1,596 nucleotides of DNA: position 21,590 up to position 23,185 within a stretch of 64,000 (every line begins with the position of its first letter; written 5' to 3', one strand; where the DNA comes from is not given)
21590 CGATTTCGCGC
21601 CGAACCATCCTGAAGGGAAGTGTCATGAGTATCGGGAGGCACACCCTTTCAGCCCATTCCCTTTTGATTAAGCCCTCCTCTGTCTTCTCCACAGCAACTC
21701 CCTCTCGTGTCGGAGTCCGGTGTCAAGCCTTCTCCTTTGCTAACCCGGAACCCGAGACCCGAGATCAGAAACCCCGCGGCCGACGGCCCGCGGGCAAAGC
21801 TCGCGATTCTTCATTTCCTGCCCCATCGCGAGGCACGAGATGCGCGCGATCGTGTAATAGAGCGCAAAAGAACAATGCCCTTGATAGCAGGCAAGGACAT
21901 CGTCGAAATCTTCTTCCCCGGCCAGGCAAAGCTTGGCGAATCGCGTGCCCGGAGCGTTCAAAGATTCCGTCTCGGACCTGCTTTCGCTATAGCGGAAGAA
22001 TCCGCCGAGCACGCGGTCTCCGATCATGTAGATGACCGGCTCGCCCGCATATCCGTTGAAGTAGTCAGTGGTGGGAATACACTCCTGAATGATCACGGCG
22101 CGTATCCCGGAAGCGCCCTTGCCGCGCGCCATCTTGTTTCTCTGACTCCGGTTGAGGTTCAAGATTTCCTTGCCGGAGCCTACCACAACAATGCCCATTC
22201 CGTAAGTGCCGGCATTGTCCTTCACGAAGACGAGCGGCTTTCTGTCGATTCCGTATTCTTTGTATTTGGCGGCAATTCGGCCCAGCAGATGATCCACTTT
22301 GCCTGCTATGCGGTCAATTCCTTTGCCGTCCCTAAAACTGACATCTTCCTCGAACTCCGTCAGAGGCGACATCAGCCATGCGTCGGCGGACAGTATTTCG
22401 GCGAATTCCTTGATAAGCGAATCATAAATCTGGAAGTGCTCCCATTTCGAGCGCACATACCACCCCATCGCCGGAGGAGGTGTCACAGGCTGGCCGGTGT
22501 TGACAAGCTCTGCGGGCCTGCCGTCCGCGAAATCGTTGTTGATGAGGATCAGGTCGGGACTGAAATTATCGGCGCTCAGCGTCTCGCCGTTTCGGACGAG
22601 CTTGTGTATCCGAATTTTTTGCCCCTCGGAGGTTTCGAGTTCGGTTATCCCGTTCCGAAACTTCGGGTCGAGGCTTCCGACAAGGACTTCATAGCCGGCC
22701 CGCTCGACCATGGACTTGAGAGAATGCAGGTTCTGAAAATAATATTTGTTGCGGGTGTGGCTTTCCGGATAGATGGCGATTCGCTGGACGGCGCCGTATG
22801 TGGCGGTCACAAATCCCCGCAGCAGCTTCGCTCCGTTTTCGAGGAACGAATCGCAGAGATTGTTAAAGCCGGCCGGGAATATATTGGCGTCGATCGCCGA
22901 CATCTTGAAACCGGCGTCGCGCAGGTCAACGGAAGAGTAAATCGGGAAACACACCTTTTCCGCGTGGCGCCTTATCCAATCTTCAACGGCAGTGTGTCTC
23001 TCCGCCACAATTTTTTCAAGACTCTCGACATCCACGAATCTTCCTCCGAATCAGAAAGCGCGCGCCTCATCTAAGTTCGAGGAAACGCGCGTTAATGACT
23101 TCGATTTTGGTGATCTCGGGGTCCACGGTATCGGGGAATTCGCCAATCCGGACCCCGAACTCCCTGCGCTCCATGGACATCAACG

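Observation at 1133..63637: Family of exact 7-nt-period tandem arrays placed immediately upstream of ribosome-binding sites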

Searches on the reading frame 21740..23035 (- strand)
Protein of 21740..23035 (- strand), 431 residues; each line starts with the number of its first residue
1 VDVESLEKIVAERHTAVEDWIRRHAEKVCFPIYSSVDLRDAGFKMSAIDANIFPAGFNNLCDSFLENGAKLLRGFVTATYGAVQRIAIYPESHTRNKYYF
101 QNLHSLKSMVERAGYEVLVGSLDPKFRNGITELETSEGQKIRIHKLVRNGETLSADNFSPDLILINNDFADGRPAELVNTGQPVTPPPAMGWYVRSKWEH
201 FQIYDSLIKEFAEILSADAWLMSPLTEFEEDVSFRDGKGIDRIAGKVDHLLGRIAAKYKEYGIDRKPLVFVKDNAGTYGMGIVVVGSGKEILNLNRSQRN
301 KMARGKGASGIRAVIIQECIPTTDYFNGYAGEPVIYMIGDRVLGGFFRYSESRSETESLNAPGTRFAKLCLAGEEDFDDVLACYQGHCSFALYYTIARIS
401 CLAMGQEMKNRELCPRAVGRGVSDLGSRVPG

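Call 23: search_protein_families(library=pfam, proteins=[window:21740-23035:-])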
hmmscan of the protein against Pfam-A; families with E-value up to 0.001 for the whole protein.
window:21740-23035:- (431 aa): 1 family
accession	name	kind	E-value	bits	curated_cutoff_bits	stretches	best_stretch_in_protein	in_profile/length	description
PF08886.16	GshA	-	1.7e-131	439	25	1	7-408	1-402/402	Glutamate-cysteine ligase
